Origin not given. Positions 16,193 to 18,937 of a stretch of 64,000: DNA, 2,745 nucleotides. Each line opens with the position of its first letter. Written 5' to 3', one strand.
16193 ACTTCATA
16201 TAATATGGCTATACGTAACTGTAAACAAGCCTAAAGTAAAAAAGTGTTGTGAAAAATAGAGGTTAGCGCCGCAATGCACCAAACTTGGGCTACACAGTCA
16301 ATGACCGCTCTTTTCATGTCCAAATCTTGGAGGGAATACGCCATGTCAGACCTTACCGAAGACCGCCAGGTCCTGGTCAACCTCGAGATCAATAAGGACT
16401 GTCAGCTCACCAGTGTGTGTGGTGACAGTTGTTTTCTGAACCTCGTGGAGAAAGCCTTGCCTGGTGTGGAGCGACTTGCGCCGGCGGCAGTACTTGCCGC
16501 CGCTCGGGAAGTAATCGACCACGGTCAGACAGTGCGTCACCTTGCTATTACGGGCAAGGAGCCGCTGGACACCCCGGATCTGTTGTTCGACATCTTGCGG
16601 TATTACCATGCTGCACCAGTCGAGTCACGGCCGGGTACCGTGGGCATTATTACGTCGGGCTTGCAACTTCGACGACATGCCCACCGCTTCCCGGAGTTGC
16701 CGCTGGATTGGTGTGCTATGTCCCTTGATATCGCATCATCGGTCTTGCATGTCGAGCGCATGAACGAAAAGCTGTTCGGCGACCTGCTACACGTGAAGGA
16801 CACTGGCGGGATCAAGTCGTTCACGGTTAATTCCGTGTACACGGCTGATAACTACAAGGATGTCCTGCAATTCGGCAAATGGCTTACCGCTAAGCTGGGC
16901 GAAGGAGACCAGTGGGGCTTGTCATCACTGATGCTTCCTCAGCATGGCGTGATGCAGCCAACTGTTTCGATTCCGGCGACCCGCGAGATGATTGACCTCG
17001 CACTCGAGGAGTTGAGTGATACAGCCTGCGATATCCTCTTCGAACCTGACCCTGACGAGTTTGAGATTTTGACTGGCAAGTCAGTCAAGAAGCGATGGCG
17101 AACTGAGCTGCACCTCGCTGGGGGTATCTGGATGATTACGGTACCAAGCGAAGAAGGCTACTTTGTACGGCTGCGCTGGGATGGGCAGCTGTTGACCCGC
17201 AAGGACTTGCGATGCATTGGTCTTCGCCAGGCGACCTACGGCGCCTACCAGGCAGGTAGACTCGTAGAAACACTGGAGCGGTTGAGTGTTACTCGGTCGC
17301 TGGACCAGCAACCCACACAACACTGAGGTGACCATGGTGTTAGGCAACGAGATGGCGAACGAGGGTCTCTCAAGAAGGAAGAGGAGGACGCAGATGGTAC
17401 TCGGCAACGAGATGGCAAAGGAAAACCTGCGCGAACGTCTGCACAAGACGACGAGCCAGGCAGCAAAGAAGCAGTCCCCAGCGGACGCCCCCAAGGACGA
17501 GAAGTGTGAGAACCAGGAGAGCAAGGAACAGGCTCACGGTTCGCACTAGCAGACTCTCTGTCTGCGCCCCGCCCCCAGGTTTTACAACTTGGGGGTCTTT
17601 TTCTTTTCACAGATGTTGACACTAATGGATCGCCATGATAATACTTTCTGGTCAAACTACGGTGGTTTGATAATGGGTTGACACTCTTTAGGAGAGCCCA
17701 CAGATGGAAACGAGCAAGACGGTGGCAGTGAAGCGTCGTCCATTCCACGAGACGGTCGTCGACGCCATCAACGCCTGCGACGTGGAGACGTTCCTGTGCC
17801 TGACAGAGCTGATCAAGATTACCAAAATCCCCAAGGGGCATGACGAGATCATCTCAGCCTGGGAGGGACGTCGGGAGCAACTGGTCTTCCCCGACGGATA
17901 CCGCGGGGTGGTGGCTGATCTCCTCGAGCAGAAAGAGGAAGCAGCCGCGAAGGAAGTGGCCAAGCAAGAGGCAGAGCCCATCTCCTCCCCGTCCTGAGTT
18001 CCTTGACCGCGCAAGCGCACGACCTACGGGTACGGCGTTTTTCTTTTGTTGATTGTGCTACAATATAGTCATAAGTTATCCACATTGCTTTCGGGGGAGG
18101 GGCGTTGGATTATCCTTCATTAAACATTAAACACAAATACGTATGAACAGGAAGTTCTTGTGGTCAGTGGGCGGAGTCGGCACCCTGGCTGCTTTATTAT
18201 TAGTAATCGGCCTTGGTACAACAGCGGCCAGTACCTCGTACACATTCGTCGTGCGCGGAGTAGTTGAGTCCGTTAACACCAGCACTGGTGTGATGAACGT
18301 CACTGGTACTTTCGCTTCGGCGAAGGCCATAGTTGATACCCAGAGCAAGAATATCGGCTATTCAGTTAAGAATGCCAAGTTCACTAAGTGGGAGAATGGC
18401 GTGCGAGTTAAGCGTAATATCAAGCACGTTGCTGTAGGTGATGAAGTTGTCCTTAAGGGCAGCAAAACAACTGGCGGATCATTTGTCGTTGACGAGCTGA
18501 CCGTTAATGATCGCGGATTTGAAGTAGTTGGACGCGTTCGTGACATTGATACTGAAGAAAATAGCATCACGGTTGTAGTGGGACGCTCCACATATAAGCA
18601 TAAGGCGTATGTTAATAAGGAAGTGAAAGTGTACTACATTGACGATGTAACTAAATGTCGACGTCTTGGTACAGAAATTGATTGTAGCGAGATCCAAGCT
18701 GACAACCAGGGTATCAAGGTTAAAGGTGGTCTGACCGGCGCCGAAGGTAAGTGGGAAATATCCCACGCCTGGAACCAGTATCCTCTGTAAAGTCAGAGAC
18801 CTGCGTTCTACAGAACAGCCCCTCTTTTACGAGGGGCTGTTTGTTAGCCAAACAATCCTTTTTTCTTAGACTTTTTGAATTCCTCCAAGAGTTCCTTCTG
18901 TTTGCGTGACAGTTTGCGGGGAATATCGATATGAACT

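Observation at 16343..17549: Radical-SAM-fold enzyme with an atypical Cx5Cx3C cluster, translationally coupled to a repeat-bearing K/E-rich peptide (possible RiPP-like or novel modification pair)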

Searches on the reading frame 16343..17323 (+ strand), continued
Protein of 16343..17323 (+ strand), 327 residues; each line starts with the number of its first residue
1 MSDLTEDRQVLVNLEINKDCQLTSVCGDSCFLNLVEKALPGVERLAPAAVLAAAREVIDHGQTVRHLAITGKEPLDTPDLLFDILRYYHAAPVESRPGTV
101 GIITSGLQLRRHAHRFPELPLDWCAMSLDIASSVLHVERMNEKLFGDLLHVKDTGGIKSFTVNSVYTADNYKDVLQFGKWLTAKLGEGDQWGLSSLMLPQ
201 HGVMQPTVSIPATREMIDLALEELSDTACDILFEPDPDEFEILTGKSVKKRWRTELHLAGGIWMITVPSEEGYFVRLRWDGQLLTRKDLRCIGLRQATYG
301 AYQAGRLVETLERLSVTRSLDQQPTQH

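Call 69: search_protein_families(library=ncbifam, proteins=[L012:3691-5253:+, L011:5020-6585:+, L008:6950-8572:+, L001:9035-10639:+, L012:1473-2636:+, P0135], max_evalue=0.001)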
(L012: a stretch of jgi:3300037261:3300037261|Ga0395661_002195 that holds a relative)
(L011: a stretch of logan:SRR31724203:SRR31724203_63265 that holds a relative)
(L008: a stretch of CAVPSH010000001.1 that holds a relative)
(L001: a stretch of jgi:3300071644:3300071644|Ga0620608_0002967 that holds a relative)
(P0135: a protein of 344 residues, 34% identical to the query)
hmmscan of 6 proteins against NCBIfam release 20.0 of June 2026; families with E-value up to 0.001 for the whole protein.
L012:3691-5253:+ (521 aa): 8 families
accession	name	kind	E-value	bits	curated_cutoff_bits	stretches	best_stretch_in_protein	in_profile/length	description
TIGR02294.1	nickel_nikA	equivalog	1.5e-18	66.6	393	1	41-345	15-301/501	nickel ABC transporter substrate-binding protein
NF011942.0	PRK15413.1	equivalog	4e-18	65.4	594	1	35-150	23-140/512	glutathione ABC transporter substrate-binding protein GsiB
NF045468.1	Opp5A_nikA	equivalog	1e-13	50.7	600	1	24-339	3-287/488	nickel ABC transporter substrate-binding protein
TIGR04028.1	SBP_KPN_01854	hypoth_equivalog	5.9e-07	28.4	468.5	1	82-208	43-178/509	TIGR04028 family ABC transporter substrate-binding protein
NF045467.1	Opp4A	equivalog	7.7e-07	27.7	650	0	34-130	29-125/556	oligopeptide ABC transporter substrate-binding protein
NF011684.0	PRK15104.1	equivalog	0.00014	20.8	947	1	49-131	48-129/543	oligopeptide ABC transporter substrate-binding protein OppA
NF047575.1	opine_bind_CntA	exception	0.00016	20.3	800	0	17-138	16-132/535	staphylopine-dependent metal ABC transporter substrate-binding lipoprotein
NF007287.0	PRK09755.1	equivalog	0.00038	19.4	1098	0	48-128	41-121/535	ABC transporter substrate-binding protein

L011:5020-6585:+ (522 aa): 7 families
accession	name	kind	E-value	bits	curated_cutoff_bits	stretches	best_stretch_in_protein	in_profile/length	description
TIGR02294.1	nickel_nikA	equivalog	6.7e-18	64.5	393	1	48-250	20-220/501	nickel ABC transporter substrate-binding protein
NF011942.0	PRK15413.1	equivalog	1.9e-17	63.2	594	1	36-181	25-172/512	glutathione ABC transporter substrate-binding protein GsiB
NF045468.1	Opp5A_nikA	equivalog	1.5e-10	40.1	600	1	35-251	14-217/488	nickel ABC transporter substrate-binding protein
TIGR04028.1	SBP_KPN_01854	hypoth_equivalog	3.6e-05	22.5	468.5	0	86-197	48-168/509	TIGR04028 family ABC transporter substrate-binding protein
NF011684.0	PRK15104.1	equivalog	4.1e-05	22.5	947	1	6-130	6-129/543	oligopeptide ABC transporter substrate-binding protein OppA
NF047575.1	opine_bind_CntA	exception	0.00023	19.9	800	0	68-137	64-132/535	staphylopine-dependent metal ABC transporter substrate-binding lipoprotein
NF045467.1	Opp4A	equivalog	0.00063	18.1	650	0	40-128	36-124/556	oligopeptide ABC transporter substrate-binding protein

L008:6950-8572:+ (541 aa): 8 families
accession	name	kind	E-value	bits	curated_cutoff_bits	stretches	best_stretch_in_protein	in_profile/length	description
TIGR02294.1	nickel_nikA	equivalog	2e-15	56.3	393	1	75-350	33-288/501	nickel ABC transporter substrate-binding protein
NF045467.1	Opp4A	equivalog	2.3e-13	49.2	650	1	46-294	34-288/556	oligopeptide ABC transporter substrate-binding protein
NF045468.1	Opp5A_nikA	equivalog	7.4e-13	47.8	600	1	32-271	2-217/488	nickel ABC transporter substrate-binding protein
NF011942.0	PRK15413.1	equivalog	1.2e-12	47.3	594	1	43-238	24-207/512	glutathione ABC transporter substrate-binding protein GsiB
NF047575.1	opine_bind_CntA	exception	1.2e-08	33.9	800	1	20-150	8-139/535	staphylopine-dependent metal ABC transporter substrate-binding lipoprotein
NF007287.0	PRK09755.1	equivalog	1.6e-06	27.2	1098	1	19-134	7-120/535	ABC transporter substrate-binding protein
TIGR04028.1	SBP_KPN_01854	hypoth_equivalog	3.3e-05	22.7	468.5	1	91-232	45-181/509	TIGR04028 family ABC transporter substrate-binding protein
NF011684.0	PRK15104.1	equivalog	0.00063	18.6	947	0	46-200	38-197/543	oligopeptide ABC transporter substrate-binding protein OppA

L001:9035-10639:+ (535 aa): 4 families
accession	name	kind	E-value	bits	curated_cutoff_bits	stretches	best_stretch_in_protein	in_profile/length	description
TIGR02294.1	nickel_nikA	equivalog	1.6e-07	30.2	393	0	65-152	31-119/501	nickel ABC transporter substrate-binding protein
NF011942.0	PRK15413.1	equivalog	1.8e-07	30.2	594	1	35-132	24-120/512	glutathione ABC transporter substrate-binding protein GsiB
NF047575.1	opine_bind_CntA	exception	6.7e-06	24.9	800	1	11-150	7-146/535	staphylopine-dependent metal ABC transporter substrate-binding lipoprotein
NF045468.1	Opp5A_nikA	equivalog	0.00014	20.5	600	1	24-229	2-181/488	nickel ABC transporter substrate-binding protein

L012:1473-2636:+ (388 aa): 2 families
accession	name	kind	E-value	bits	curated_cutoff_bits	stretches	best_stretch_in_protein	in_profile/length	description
NF041951.1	phage_RstR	subfamily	0.00016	21.9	80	1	44-93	3-52/108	RstR family transcriptional repressor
NF003162.0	PRK04140.1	equivalog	0.00055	19.1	263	1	46-98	129-182/317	transcriptional regulator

P0135 (344 aa): 0 families

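Call 78: list_cluster_members(proteins=[P0012, P0013, P0017, P0018, P0019, P0020, P0022, P0024, P0025, P0031])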
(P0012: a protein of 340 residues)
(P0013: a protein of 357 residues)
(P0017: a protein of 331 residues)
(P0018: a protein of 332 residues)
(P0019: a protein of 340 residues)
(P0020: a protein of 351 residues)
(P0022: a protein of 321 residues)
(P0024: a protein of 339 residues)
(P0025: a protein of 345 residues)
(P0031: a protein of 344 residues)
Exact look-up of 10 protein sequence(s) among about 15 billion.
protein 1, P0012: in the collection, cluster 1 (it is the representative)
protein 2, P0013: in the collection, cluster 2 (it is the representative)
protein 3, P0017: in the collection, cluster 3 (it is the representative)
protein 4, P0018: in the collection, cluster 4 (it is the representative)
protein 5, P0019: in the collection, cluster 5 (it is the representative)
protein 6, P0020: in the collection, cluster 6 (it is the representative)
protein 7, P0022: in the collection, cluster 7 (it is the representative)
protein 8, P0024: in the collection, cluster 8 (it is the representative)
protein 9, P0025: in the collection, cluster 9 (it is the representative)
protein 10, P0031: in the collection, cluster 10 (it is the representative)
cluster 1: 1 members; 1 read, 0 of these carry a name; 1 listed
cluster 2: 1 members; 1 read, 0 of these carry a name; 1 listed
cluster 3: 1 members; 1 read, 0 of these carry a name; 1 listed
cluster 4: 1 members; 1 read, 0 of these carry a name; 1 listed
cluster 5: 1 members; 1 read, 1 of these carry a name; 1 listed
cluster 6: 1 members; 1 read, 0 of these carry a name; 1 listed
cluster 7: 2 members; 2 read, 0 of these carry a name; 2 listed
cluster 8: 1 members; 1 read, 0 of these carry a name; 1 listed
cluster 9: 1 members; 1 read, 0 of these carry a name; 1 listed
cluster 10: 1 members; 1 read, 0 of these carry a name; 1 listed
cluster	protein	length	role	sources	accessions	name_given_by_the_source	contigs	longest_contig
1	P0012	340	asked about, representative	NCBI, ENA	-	-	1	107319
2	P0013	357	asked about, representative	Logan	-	-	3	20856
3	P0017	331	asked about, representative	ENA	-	-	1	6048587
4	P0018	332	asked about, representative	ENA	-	-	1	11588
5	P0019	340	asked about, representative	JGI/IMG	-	hypothetical protein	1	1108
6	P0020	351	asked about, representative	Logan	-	-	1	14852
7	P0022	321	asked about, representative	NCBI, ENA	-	-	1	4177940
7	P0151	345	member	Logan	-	-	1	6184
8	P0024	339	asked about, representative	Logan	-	-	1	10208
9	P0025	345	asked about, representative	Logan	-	-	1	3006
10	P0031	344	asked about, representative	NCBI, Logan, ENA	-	-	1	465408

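Call 80: search_dna_similar(query=window:16343-17323:+, collection=plasmids, mode=protein, max_evalue=0.001, max_rows=15)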
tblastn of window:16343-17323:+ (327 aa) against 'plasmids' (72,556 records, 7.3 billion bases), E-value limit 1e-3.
No match.

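Call 81: find_related_loci(query=A1, collection=viral_contigs, flank=5000)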
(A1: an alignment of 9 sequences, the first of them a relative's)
Query A1 (327 aa) in viral_contigs; peptide patterns used: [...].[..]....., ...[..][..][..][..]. (x = any residue, [..] = any of these).
87 stretches matched a pattern, but none encodes a relative of the query by tblastn (E <= 1e-3).

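Call 82: search_dna_similar(query=P0135, collection=plasmids, mode=protein, max_evalue=0.001, max_rows=15)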
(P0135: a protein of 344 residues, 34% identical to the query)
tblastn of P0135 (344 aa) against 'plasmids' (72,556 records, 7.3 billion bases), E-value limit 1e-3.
No match.

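Call 88: search_protein_families(library=pfam, alignment_id=A2, max_evalue=0.01)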
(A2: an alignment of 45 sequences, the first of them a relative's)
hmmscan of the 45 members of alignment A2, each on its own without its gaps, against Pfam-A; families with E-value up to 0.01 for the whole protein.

A. member 1, P0006 (368 aa): 1 family
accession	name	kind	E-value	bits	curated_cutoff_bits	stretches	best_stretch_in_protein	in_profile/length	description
PF04055.27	Radical_SAM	-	0.00018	22.1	29.5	1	67-205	22-162/166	Radical SAM superfamily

B. families by the number of members that match (of 45 scanned): 1 family
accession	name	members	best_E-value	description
PF04055.27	Radical_SAM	9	5.6e-08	Radical SAM superfamily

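Call 94: find_encoding_contigs(protein=P0011, flank=3000, max_places=2)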
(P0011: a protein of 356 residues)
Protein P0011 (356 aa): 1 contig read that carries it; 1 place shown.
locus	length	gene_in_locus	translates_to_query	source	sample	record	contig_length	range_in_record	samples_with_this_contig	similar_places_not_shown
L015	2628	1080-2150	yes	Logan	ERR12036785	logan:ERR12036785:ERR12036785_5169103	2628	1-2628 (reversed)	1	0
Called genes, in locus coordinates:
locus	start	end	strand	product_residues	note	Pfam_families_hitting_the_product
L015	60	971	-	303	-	PF12840:HTH_20 (faint), PF13404:HTH_AsnC-type, PF13412:HTH_24, PF01047:MarR (weak), PF12802:MarR_2 (faint)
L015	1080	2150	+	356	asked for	-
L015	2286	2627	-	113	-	?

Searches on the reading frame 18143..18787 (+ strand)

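Call 8: search_protein_families(library=pfam, proteins=[window:18143-18787:+], max_evalue=1)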
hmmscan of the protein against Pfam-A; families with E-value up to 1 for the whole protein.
window:18143-18787:+ (215 aa): 1 family
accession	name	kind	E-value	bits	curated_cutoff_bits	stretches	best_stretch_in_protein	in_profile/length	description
PF14481.13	Fimbrial_PilY2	-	0.15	12.1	25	0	125-144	4-23/75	Type 4 fimbrial biogenesis protein PilY2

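Call 9: search_protein_families(library=ncbifam, proteins=[window:18143-18787:+], max_evalue=1)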
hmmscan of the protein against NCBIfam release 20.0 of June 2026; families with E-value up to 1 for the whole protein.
window:18143-18787:+ (215 aa): 0 families

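Call 10: search_protein_families(library=padloc, proteins=[window:18143-18787:+], max_evalue=1)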
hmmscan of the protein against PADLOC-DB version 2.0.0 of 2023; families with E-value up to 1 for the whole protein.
window:18143-18787:+ (215 aa): 0 families

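Call 11: search_protein_families(library=phrogs, proteins=[window:18143-18787:+], max_evalue=1)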
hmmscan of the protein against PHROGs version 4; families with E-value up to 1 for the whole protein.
window:18143-18787:+ (215 aa): 0 families
